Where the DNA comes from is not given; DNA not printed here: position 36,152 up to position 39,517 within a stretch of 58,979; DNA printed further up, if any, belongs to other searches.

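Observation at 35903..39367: HIT protein plus 1021-aa MazG-PLD-DExH helicase fusion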

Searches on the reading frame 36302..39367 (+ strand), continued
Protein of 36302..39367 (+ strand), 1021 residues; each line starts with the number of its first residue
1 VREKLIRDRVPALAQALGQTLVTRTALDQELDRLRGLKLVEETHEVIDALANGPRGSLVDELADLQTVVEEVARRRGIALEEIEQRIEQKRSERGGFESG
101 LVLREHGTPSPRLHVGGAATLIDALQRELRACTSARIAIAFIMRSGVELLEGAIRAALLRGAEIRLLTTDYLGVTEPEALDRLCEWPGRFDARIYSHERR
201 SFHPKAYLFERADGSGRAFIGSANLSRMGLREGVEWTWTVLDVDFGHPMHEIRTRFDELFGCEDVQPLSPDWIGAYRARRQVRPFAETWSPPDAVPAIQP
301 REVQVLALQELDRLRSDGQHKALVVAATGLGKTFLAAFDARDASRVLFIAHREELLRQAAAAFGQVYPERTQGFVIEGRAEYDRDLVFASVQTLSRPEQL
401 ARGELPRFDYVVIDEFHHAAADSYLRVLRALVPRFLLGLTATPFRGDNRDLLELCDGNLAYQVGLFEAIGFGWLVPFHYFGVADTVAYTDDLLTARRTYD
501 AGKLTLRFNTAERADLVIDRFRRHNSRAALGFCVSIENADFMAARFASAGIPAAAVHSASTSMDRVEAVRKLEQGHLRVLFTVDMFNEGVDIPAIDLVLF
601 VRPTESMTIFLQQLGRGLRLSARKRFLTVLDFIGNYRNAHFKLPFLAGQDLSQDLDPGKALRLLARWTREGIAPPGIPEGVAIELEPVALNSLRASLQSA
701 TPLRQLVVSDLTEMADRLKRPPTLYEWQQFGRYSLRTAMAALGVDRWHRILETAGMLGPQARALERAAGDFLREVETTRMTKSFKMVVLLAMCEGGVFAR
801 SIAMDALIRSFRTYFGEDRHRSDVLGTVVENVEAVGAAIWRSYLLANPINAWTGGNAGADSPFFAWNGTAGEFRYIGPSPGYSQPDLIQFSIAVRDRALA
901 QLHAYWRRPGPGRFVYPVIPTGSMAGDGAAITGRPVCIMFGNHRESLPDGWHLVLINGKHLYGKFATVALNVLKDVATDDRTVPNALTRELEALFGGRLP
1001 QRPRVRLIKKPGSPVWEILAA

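Call 14: find_related_loci(query=A1, collection=genome_contigs, flank=6000)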
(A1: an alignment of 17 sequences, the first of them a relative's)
Query A1 (1021 aa) in genome_contigs; peptide patterns used: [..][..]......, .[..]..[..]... (x = any residue, [..] = any of these).
600 stretches matched a pattern (row limit reached: there are more); 582 encode a relative of the query (tblastn E <= 1e-3); the best 80 are kept; 80 distinct loci.
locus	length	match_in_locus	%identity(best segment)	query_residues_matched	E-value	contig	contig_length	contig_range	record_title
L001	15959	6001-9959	60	3-1021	0e+0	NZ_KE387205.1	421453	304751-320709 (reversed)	Azohydromonas australica DSM 1124 H537DRAFT_scaffold00003.3, whole genome shotgun sequence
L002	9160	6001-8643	52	111-1012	0e+0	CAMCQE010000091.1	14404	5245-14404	MAG: Klebsiella pneumoniae isolate MaE-04nov19-357 genome assembly, contig: MaE-04nov19-C6382, whole genome shotgun sequ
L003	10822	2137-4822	37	4-825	1e-145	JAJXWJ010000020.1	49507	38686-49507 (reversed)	MAG: Bacillota bacterium isolate BP5.bin78 NODE_1045_length_49507_cov_6.434953, whole genome shotgun sequence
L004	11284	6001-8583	37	113-987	1e-144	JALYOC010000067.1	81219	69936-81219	MAG: Myxococcota bacterium isolate MDV bin1 SD1454-56_k127_1034612, whole genome shotgun sequence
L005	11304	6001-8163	39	125-855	2e-144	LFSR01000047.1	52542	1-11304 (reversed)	MAG: Syntrophomonas sp. DTU018 scaffold1854, whole genome shotgun sequence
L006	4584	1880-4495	35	121-1020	1e-146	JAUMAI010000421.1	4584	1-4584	MAG: Pirellula sp. isolate P_PIRE1 NODE_70333_length_4584_cov_1.002244, whole genome shotgun sequence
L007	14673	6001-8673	38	112-996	3e-146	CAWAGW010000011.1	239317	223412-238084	MAG: uncultured delta proteobacterium isolate MFD02416.bin.2.191 genome assembly, contig: contig_6041, whole genome shot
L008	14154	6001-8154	37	115-825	8e-143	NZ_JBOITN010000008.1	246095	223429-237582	MAG: Clostridium sp. isolate Enrichment2 NODE_13_length_246095_cov_6.348903, whole genome shotgun sequence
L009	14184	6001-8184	37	125-850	7e-142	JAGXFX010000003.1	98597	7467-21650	MAG: Soehngenia sp. isolate LH_M25 k141_181597, whole genome shotgun sequence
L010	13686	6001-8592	34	108-987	2e-141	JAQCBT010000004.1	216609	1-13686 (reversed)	MAG: Proteobacteria bacterium isolate casp15-mb.167 NODE_49_length_216609_cov_0.115131, whole genome shotgun sequence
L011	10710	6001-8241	41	109-863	1e-140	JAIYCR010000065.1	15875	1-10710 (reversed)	MAG: Rubrivivax sp. isolate H1_MAG_00006 pond_H1_MAG_00006_000000000063, whole genome shotgun sequence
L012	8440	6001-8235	39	107-868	9e-141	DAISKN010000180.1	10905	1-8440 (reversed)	MAG TPA_asm: Acidobacteriota bacterium isolate CTOTU25575 NODE_2931_length_10905_cov_3.898341, whole genome shotgun sequ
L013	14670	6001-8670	36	121-1019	6e-140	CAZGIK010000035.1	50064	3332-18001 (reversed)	MAG TPA_asm: uncultured Verrucomicrobiota bacterium isolate SRP319275_co3_32 genome assembly, contig: NODE_881_length_50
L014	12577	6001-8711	35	3-825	7e-140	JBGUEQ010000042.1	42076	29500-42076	MAG: Lachnotalea sp. isolate DXN-06 NODE_42_length_42076_cov_3.564823, whole genome shotgun sequence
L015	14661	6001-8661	36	110-1008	1e-139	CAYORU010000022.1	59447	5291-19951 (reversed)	MAG TPA_asm: uncultured Steroidobacteraceae bacterium isolate binchicken_co276_88 genome assembly, contig: NODE_514_leng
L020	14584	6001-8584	37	4-858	1e-138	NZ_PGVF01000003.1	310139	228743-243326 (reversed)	Bacillus sp. M6-12 contig_3, whole genome shotgun sequence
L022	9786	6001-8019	42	123-804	4e-137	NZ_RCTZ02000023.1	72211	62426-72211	Tropicibacter alexandrii strain LMIT003 NODE_23_length_72211_cov_80.433111, whole genome shotgun sequence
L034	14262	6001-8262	41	104-859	3e-135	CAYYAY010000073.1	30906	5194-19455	MAG TPA_asm: uncultured Lamprocystis sp. isolate SRP242652_co2_206 genome assembly, contig: NODE_1693_length_30906_cov_2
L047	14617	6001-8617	37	4-858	8e-136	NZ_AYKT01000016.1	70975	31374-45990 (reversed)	Geobacillus thermodenitrificans subsp. thermodenitrificans DSM 465 contig19, whole genome shotgun sequence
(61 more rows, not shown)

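Call 19: search_protein_families(library=pfam, proteins=[L001:5893-9021:+, L002:5512-8703:+, L004:5449-9144:+, L005:6061-8256:+, L011:5203-8856:+, L013:5497-8697:+, L020:6296-8716:+, L022:5650-8808:+, L047:6293-8749:+], max_evalue=0.01)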
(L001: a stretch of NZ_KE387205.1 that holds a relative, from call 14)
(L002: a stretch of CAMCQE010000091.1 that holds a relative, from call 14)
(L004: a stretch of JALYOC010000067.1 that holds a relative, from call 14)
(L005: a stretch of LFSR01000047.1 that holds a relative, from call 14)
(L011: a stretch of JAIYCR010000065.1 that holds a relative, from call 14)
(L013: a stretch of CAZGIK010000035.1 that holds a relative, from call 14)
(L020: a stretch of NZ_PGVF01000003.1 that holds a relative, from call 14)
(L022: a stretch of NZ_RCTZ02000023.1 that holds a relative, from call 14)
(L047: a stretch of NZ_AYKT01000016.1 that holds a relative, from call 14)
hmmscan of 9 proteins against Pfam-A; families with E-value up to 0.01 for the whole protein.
L001:5893-9021:+ (1043 aa): 10 families
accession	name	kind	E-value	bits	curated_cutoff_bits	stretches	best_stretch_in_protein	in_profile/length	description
PF04851.21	ResIII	-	1.3e-29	103.7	22.5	1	329-473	3-162/164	Type III restriction enzyme, res subunit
PF00271.37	Helicase_C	-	1.2e-12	48.4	23.5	1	552-650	11-109/110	Helicase conserved C-terminal domain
PF00270.35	DEAD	-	1.9e-07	31.4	26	1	331-473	1-160/167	DEAD/DEAH box helicase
PF01503.22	PRA-PH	-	6.6e-07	30.1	21.3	1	63-124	22-85/86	Phosphoribosyl-ATP pyrophosphohydrolase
PF03819.22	MazG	-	1e-06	29.3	22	1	69-128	6-69/74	MazG nucleotide pyrophosphohydrolase domain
PF13091.12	PLDc_2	-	2.1e-06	28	27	1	186-276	27-117/132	PLD-like domain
PF18780.6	HNH_repeat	-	7.2e-05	23.5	26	1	736-771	6-41/54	Homing endonuclease associated repeat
PF12643.12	MazG-like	-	0.00019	22.1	27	1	62-126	4-68/85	MazG-like family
PF09565.16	RE_NgoFVII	-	0.0007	19.4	23.8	1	233-281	90-136/162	NgoFVII restriction endonuclease N-terminal PLD domain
PF19111.5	DUF5798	-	0.0069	17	27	0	88-128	43-84/89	Family of unknown function (DUF5798)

L002:5512-8703:+ (1064 aa): 6 families
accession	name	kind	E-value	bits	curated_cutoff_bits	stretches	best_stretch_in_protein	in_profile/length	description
PF04851.21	ResIII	-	5.2e-32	111.5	22.5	1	348-495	2-164/164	Type III restriction enzyme, res subunit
PF00271.37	Helicase_C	-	9.7e-14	52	23.5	1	573-671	11-109/110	Helicase conserved C-terminal domain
PF00270.35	DEAD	-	1.1e-05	25.7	26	1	352-494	2-161/167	DEAD/DEAH box helicase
PF18780.6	HNH_repeat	-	4.3e-05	24.2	26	1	755-799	8-52/54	Homing endonuclease associated repeat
PF13091.12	PLDc_2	-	5.7e-05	23.4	27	1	207-288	29-110/132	PLD-like domain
PF09565.16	RE_NgoFVII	-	0.00014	21.6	23.8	1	251-284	89-122/162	NgoFVII restriction endonuclease N-terminal PLD domain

L004:5449-9144:+ (1232 aa): 8 families
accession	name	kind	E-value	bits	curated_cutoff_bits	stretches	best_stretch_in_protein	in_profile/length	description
PF04851.21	ResIII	-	4.9e-35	121.3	22.5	1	380-527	4-164/164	Type III restriction enzyme, res subunit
PF11907.13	DUF3427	-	1.9e-20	73.8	27.7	1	1081-1226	124-279/280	Domain of unknown function (DUF3427)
PF01230.28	HIT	-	1.1e-17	64.8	21.5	1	74-157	14-97/98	HIT domain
PF00271.37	Helicase_C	-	1.3e-14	54.8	23.5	1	603-701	11-109/110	Helicase conserved C-terminal domain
PF13091.12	PLDc_2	-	6e-10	39.5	27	1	203-321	8-119/132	PLD-like domain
PF00270.35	DEAD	-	4.5e-06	26.9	26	1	382-527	2-162/167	DEAD/DEAH box helicase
PF18766.7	SWI2_SNF2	-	2.2e-05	24.6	26.7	1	387-531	6-161/221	SWI2/SNF2 ATPase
PF11969.13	DcpS_C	-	4.7e-05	24.3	24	1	83-153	31-100/114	Scavenger mRNA decapping enzyme C-term binding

L005:6061-8256:+ (732 aa): 6 families
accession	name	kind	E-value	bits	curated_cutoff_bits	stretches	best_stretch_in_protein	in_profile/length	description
PF04851.21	ResIII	-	1.3e-35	123.2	22.5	1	155-301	3-164/164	Type III restriction enzyme, res subunit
PF00271.37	Helicase_C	-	4.6e-14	53.1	23.5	1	375-478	9-108/110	Helicase conserved C-terminal domain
PF13091.12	PLDc_2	-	8.9e-09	35.7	27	1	9-112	28-129/132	PLD-like domain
PF18766.7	SWI2_SNF2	-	8.8e-07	29.2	26.7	1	175-348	18-203/221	SWI2/SNF2 ATPase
PF00270.35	DEAD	-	1.3e-05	25.5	26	1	178-300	17-161/167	DEAD/DEAH box helicase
PF13307.12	Helicase_C_2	-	0.003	18.1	25.3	0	380-452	8-81/170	Helicase C-terminal domain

L011:5203-8856:+ (1218 aa): 10 families
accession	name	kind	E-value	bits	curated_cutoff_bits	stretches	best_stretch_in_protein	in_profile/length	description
PF04851.21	ResIII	-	2.2e-34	119.2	22.5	1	463-610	3-163/164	Type III restriction enzyme, res subunit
PF13649.12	Methyltransf_25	-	7.8e-17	62.2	27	1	111-199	1-97/97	Methyltransferase domain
PF13489.12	Methyltransf_23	-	2e-14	54.1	27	1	93-210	8-123/164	Methyltransferase domain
PF08242.18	Methyltransf_12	-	8e-14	52.6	30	1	112-201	1-98/98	Methyltransferase domain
PF08241.18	Methyltransf_11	-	2.8e-13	50.7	21.2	1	112-203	1-95/95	Methyltransferase domain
PF00271.37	Helicase_C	-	1e-11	45.5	23.5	1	688-784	11-108/110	Helicase conserved C-terminal domain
PF00270.35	DEAD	-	2.9e-08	34.1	26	1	465-611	1-162/167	DEAD/DEAH box helicase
PF13091.12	PLDc_2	-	6e-08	33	27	1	321-408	36-118/132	PLD-like domain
PF00717.28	Peptidase_S24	-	5.2e-07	29.8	23.3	1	1082-1201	5-112/116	Peptidase S24-like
PF13847.12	Methyltransf_31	-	1.4e-06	28.5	27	1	109-203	5-109/145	Methyltransferase domain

L013:5497-8697:+ (1067 aa): 7 families
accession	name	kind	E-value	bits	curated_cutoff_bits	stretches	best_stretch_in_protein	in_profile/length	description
PF04851.21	ResIII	-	1.9e-36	125.9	22.5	1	358-504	3-164/164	Type III restriction enzyme, res subunit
PF01230.28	HIT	-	4.4e-18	66.2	21.5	1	41-118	20-97/98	HIT domain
PF00271.37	Helicase_C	-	7.5e-11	42.7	23.5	1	580-678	11-109/110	Helicase conserved C-terminal domain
PF13091.12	PLDc_2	-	2.7e-08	34.2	27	1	175-292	3-119/132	PLD-like domain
PF11969.13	DcpS_C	-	9.3e-07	29.7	24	1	45-114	32-100/114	Scavenger mRNA decapping enzyme C-term binding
PF00270.35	DEAD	-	1.6e-05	25.2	26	1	360-504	1-162/167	DEAD/DEAH box helicase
PF18545.6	HalOD1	-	0.00055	20.5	26.3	0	714-755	9-48/74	Halobacterial output domain 1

L020:6296-8716:+ (807 aa): 5 families
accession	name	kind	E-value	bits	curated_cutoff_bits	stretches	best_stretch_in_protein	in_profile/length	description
PF04851.21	ResIII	-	1.6e-36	126.2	22.5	1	217-364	2-164/164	Type III restriction enzyme, res subunit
PF00271.37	Helicase_C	-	4e-13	50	23.5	1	435-537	9-108/110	Helicase conserved C-terminal domain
PF13091.12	PLDc_2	-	1.1e-11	45.1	27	1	18-140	1-122/132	PLD-like domain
PF00270.35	DEAD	-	4.2e-07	30.3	26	1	236-365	13-163/167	DEAD/DEAH box helicase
PF18780.6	HNH_repeat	-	0.00041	21.1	26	1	607-656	3-52/54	Homing endonuclease associated repeat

L022:5650-8808:+ (1053 aa): 5 families
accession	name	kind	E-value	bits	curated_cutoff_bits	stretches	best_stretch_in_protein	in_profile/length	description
PF04851.21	ResIII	-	2.8e-37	128.6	22.5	1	299-445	3-164/164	Type III restriction enzyme, res subunit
PF11907.13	DUF3427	-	9.8e-19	68.1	27.7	1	911-1046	131-275/280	Domain of unknown function (DUF3427)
PF00271.37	Helicase_C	-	2.8e-12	47.3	23.5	1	516-618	5-108/110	Helicase conserved C-terminal domain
PF00270.35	DEAD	-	8.3e-07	29.3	26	1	303-445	3-162/167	DEAD/DEAH box helicase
PF13091.12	PLDc_2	-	1.2e-06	28.8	27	1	126-242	3-118/132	PLD-like domain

L047:6293-8749:+ (819 aa): 5 families
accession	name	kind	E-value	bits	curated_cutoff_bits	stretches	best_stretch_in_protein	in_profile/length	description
PF04851.21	ResIII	-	4.5e-36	124.7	22.5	1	226-373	2-164/164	Type III restriction enzyme, res subunit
PF00271.37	Helicase_C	-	3.2e-15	56.8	23.5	1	443-546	8-108/110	Helicase conserved C-terminal domain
PF18780.6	HNH_repeat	-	1e-07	32.6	26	1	618-664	2-48/54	Homing endonuclease associated repeat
PF13091.12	PLDc_2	-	4.9e-07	30.1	27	1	25-149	7-128/132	PLD-like domain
PF00270.35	DEAD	-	5.7e-06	26.6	26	1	245-374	13-163/167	DEAD/DEAH box helicase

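Call 35: find_encoding_contigs(protein=P0022, flank=4000, max_places=2)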
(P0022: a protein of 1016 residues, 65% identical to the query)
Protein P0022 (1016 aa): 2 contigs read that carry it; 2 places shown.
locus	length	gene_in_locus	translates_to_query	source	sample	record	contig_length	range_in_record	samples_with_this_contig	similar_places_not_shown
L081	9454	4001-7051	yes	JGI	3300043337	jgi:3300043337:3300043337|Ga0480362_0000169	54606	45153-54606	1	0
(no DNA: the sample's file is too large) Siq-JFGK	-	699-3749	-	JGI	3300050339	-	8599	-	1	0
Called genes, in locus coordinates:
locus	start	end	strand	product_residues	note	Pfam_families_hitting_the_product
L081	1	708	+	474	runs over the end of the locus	PF01425:Amidase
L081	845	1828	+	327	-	PF03401:TctC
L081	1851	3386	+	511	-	PF00884:Sulfatase, PF01663:Phosphodiest (weak), PF16347:SGSH_C, PF12411:Choline_sulf_C (weak)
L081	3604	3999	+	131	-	PF11969:DcpS_C, PF01230:HIT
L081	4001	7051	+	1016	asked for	PF13091:PLDc_2, PF00270:DEAD, PF04851:ResIII, PF00271:Helicase_C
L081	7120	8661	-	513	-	PF13007:LZ_Tnp_IS66, PF13005:zf-IS66, PF03050:DDE_Tnp_IS66, PF13817:DDE_Tnp_IS66_C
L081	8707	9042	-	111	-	PF05717:TnpB_IS66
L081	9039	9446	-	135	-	-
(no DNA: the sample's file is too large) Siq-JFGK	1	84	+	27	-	?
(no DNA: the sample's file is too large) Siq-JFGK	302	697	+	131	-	PF11969:DcpS_C, PF01230:HIT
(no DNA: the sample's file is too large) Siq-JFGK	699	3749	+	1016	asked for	PF13091:PLDc_2, PF00270:DEAD, PF04851:ResIII, PF00271:Helicase_C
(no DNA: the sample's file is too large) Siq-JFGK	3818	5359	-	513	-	PF13007:LZ_Tnp_IS66, PF13005:zf-IS66, PF03050:DDE_Tnp_IS66, PF13817:DDE_Tnp_IS66_C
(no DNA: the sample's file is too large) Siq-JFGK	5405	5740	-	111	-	PF05717:TnpB_IS66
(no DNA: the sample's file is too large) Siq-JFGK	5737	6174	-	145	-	-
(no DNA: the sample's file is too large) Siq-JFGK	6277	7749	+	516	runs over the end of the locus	PF08281:Sigma70_r4_2 (weak), PF00665:rve (weak), PF22483:Mu-transpos_C_2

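Call 36: find_encoding_contigs(protein=P0057, flank=4000, max_places=2)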
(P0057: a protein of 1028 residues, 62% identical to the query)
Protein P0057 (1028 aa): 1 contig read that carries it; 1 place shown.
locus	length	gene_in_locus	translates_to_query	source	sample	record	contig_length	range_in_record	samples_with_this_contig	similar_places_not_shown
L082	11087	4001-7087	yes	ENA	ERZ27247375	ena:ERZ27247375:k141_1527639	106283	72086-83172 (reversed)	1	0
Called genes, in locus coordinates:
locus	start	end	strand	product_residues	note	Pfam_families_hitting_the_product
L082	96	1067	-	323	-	PF08279:HTH_11 (weak), PF13280:WYL, PF25583:WCX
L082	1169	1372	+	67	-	PF02604:PhdYeFM_antitox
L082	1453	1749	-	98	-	PF21716:dnstrm_HI1420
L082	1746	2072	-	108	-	PF05973:Gp49 (weak)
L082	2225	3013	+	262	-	PF03781:FGE-sulfatase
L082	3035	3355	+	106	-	-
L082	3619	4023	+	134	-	PF11969:DcpS_C, PF01230:HIT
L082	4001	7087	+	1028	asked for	PF00270:DEAD, PF04851:ResIII, PF00271:Helicase_C, PF18780:HNH_repeat (weak)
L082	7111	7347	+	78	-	-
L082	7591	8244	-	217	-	-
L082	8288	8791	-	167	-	PF13476:AAA_23 (weak)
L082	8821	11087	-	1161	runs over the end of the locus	PF02463:SMC_N (faint), PF13514:AAA_27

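Call 37: find_encoding_contigs(protein=P0113, flank=4000, max_places=2)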
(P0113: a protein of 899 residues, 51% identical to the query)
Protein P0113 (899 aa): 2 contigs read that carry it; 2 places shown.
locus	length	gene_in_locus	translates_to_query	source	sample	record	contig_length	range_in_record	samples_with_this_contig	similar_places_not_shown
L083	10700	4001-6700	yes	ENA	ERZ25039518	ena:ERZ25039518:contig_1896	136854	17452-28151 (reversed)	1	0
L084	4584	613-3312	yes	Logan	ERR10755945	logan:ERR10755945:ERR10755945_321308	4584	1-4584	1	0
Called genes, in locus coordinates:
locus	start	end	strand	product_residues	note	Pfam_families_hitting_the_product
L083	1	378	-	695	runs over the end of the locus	PF00239:Resolvase, PF07508:Recombinase, PF13408:Zn_ribbon_recom (weak)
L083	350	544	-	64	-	-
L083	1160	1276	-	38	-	-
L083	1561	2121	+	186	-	-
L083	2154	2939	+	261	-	-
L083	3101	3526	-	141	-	PF04191:PEMT, PF04140:ICMT (weak)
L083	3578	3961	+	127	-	PF11969:DcpS_C, PF01230:HIT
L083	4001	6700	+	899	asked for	PF13091:PLDc_2, PF04851:ResIII, PF00270:DEAD, PF00271:Helicase_C, PF18780:HNH_repeat (weak)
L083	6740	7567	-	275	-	PF04471:Mrr_cat, PF22722:NA-iREase1, PF01396:Zn_ribbon_Top1 (weak)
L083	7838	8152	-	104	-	-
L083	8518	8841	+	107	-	PF05930:Phage_AlpA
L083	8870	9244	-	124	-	PF12643:MazG-like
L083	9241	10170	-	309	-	PF13391:HNH_2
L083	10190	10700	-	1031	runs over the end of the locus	PF13091:PLDc_2, PF00270:DEAD (weak), PF04851:ResIII, PF18766:SWI2_SNF2 (weak), PF00271:Helicase_C, PF11907:DUF3427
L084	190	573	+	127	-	PF11969:DcpS_C, PF01230:HIT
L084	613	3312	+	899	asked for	PF13091:PLDc_2, PF04851:ResIII, PF00270:DEAD, PF00271:Helicase_C, PF18780:HNH_repeat (weak)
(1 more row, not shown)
